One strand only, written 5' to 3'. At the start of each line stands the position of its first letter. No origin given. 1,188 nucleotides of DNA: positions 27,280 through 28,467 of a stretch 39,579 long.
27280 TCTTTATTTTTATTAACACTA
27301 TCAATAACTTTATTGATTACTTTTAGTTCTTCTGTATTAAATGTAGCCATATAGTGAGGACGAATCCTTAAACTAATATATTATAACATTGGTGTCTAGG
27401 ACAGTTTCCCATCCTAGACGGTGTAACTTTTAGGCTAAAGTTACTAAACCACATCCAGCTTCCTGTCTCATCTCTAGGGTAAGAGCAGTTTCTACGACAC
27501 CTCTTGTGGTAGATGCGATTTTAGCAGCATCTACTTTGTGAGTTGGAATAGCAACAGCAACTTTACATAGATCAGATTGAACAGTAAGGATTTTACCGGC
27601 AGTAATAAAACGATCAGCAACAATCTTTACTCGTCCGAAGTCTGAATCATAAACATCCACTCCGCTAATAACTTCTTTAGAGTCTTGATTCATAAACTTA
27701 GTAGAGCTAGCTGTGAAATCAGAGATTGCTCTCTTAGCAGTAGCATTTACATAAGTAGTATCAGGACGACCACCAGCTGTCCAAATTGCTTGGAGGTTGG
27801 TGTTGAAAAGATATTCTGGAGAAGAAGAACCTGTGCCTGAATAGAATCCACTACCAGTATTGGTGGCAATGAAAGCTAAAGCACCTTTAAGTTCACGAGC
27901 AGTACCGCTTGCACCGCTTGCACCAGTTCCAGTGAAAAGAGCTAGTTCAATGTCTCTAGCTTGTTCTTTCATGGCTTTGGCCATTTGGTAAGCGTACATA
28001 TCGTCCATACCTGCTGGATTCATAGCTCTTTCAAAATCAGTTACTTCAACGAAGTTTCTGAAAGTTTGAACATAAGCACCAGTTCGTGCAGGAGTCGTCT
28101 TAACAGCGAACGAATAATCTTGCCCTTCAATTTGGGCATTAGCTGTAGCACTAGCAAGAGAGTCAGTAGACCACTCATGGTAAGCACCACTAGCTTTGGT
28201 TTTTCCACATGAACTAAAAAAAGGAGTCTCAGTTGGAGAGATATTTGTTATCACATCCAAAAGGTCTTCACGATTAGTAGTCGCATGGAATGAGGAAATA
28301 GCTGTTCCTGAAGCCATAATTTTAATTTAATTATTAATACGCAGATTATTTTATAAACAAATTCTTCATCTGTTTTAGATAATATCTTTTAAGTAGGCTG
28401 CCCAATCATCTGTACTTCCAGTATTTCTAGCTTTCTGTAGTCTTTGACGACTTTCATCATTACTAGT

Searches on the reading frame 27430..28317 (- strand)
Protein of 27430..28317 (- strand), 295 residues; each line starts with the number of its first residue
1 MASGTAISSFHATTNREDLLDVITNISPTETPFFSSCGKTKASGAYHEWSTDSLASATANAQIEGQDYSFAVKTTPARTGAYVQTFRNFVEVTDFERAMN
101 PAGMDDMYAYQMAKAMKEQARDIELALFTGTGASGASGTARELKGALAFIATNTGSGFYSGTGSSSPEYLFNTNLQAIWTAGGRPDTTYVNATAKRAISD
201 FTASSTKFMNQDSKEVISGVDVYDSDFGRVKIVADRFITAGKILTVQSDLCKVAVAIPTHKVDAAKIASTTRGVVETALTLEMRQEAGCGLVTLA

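Call 14: search_protein_families(library=phrogs, proteins=[window:27430-28317:-], max_evalue=0.001)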
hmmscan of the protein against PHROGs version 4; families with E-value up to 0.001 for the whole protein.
window:27430-28317:- (295 aa): 1 family
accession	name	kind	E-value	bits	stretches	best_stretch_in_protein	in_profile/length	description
phrog_1328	-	head and packaging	1.7e-72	246.5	1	2-294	7-305/583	major head protein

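Call 15: search_dna_similar(query=window:27430-28317:-, collection=phages, mode=protein, max_rows=25)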
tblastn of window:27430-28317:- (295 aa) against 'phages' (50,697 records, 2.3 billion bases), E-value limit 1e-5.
Records with a match: 265; places in all: 284; records where one place covers at least 80% of the query: 133.
Best place of each record, by identity: <60% 265.
By first word of the organism name: Pseudomonas 104; Escherichia 59; Vibrio 19; Aeromonas 11; Caudoviricetes 10; Proteus 8; Cronobacter 7; Salmonella 7; Sulfitobacter 7; Rhizobium 5; and 19 more.
By host as written in the record: Pseudomonas aeruginosa 39; Escherichia coli 34; - 29; Pseudomonas aeruginosa PAO1 16; Aeromonas hydrophila 9; Pseudomonas sp. 6; Vibrio parahaemolyticus 6; Sulfitobacter sp. CB2047 6; and 82 more.
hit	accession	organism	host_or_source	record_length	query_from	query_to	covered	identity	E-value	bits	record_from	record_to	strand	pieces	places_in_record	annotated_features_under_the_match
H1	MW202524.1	Caudoviricetes sp.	Manatee Spring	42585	7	286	95%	36.7%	4e-43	163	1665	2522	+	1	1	major capsid protein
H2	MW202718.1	Caudoviricetes sp.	Manatee Spring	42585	7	286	95%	36.7%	4e-43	163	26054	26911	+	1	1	major capsid protein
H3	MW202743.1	Caudoviricetes sp.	Manatee Spring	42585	7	286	95%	36.7%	4e-43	163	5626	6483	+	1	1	major capsid protein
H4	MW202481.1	Caudoviricetes sp.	Manatee Spring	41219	9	292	96%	35.9%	8e-35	139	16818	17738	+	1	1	major capsid protein | hypothetical protein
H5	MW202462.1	Caudoviricetes sp.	Manatee Spring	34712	9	291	96%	35.2%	1e-33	135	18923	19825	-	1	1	major capsid protein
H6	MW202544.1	Bacteriophage sp.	Manatee Spring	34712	9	291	96%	35.2%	1e-33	135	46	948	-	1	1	major capsid protein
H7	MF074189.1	Sinorhizobium phage phiM5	Sinorhizobium meliloti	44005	16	291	94%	35.3%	2e-34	137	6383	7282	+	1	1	major capsid protein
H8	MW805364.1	Octadecabacter Antarctic DB virus 2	Octadecabacter sp. strain IceBac 430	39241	9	290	96%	34.6%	2e-31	129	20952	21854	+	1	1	major capsid protein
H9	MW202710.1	Caudoviricetes sp.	Manatee Spring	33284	9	292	96%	34.1%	1e-35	141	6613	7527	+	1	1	major capsid protein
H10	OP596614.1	Bradyrhizobium phage ppBeUSDA76-2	Bradyrhizobium elkanii USDA 76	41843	6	256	85%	37.3%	1e-31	129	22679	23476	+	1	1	DUF5309 domain-containing protein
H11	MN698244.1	Pelagibacter phage HTVC106P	Candidatus Pelagibacter sp. HTCC7211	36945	16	292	94%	32.9%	6e-33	133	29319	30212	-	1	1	head protein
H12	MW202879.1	Caudoviricetes sp.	Manatee Spring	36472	9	290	96%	31.6%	9e-30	124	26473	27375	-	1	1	major capsid protein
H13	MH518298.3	Pseudomonas phage SCYZ1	Pseudomonas fluorescens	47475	1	293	99%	29.4%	6e-22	101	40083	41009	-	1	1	major head protein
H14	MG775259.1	Pseudomonas phage Bjorn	Pseudomonas sp. CT12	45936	1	292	99%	29.5%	2e-25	111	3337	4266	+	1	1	capsid protein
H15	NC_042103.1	Pseudomonas phage Bjorn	Pseudomonas sp. CT12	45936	1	292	99%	29.5%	2e-25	111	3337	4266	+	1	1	major head protein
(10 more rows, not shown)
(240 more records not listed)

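Call 28: find_related_loci(query=window:27430-28317:-, collection=viral_contigs, flank=10000)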
Query window:27430-28317:- (295 aa) in viral_contigs; peptide patterns used: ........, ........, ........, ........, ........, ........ (x = any residue, [..] = any of these).
No stretch of DNA in the collection matches any of the patterns.
